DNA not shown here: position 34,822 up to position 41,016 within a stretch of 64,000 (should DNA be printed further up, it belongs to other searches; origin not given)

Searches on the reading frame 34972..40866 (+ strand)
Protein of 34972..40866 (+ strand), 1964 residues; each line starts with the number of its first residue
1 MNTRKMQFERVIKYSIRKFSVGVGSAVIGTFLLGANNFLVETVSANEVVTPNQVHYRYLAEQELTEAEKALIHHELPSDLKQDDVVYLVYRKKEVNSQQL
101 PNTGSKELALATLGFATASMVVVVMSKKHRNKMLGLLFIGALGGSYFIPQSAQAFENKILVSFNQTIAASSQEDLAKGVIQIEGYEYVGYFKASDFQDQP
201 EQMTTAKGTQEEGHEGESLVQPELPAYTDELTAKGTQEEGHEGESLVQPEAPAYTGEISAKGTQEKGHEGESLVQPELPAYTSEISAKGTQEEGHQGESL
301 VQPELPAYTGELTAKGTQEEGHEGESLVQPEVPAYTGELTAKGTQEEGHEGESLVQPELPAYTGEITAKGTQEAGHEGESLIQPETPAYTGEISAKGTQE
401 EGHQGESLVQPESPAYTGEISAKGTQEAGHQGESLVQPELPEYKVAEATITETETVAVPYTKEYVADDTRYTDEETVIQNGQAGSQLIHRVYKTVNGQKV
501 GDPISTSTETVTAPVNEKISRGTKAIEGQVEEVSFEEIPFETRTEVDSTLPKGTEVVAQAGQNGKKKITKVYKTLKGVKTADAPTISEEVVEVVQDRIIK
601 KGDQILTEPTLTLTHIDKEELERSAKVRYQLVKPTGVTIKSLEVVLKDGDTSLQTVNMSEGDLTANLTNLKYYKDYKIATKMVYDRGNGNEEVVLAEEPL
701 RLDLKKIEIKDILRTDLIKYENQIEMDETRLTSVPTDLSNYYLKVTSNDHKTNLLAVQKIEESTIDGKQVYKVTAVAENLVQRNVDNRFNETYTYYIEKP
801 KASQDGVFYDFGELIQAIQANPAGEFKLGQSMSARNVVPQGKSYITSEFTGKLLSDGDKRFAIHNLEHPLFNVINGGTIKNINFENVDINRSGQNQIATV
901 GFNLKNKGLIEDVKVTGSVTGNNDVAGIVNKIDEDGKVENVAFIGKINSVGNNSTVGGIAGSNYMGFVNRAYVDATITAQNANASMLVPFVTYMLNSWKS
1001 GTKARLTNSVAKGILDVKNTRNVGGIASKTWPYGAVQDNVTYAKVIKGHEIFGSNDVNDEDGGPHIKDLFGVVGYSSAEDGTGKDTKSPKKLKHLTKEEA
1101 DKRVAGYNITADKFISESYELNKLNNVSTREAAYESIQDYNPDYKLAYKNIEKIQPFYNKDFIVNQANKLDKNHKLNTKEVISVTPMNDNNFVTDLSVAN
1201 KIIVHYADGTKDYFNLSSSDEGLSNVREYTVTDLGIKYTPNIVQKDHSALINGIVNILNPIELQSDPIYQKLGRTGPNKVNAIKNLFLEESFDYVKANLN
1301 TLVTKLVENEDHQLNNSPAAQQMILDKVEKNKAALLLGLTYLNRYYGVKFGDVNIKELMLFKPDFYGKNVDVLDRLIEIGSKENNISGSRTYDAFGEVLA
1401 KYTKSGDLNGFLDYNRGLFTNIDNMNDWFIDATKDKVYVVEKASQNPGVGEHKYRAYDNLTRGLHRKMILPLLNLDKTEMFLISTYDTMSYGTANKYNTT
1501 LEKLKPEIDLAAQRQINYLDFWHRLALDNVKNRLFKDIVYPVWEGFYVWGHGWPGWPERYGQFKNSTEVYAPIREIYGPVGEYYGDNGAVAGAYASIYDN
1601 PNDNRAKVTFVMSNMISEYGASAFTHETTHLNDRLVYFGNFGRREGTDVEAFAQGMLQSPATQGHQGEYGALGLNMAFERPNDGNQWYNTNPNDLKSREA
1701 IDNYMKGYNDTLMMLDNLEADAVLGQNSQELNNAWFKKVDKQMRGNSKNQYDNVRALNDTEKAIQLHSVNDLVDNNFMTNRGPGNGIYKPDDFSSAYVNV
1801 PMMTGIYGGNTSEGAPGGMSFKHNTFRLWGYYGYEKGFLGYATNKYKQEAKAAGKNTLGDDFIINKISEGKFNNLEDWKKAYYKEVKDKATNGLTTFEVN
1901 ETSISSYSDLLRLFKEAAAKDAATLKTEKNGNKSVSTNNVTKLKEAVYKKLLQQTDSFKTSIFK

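Call 9: search_protein_families(library=pfam, proteins=[window:34972-40866:+], max_evalue=0.001)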
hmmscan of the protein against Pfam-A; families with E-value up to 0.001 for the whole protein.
window:34972-40866:+ (1964 aa): 4 families
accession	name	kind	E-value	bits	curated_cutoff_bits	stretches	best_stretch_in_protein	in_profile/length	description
PF07580.19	Peptidase_M26_C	-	2.5e-202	674.6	22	1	1225-1963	1-792/792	M26 IgA1-specific Metallo-endopeptidase C-terminal region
PF05342.19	Peptidase_M26_N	-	6.9e-85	284.7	27.7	1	669-917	1-250/250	M26 IgA1-specific Metallo-endopeptidase N-terminal region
PF07501.17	G5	-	1.9e-24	86.1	23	2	450-524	2-75/75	G5 domain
PF04650.22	YSIRK_signal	-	2.8e-08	33.9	20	1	13-34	5-26/26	YSIRK type signal peptide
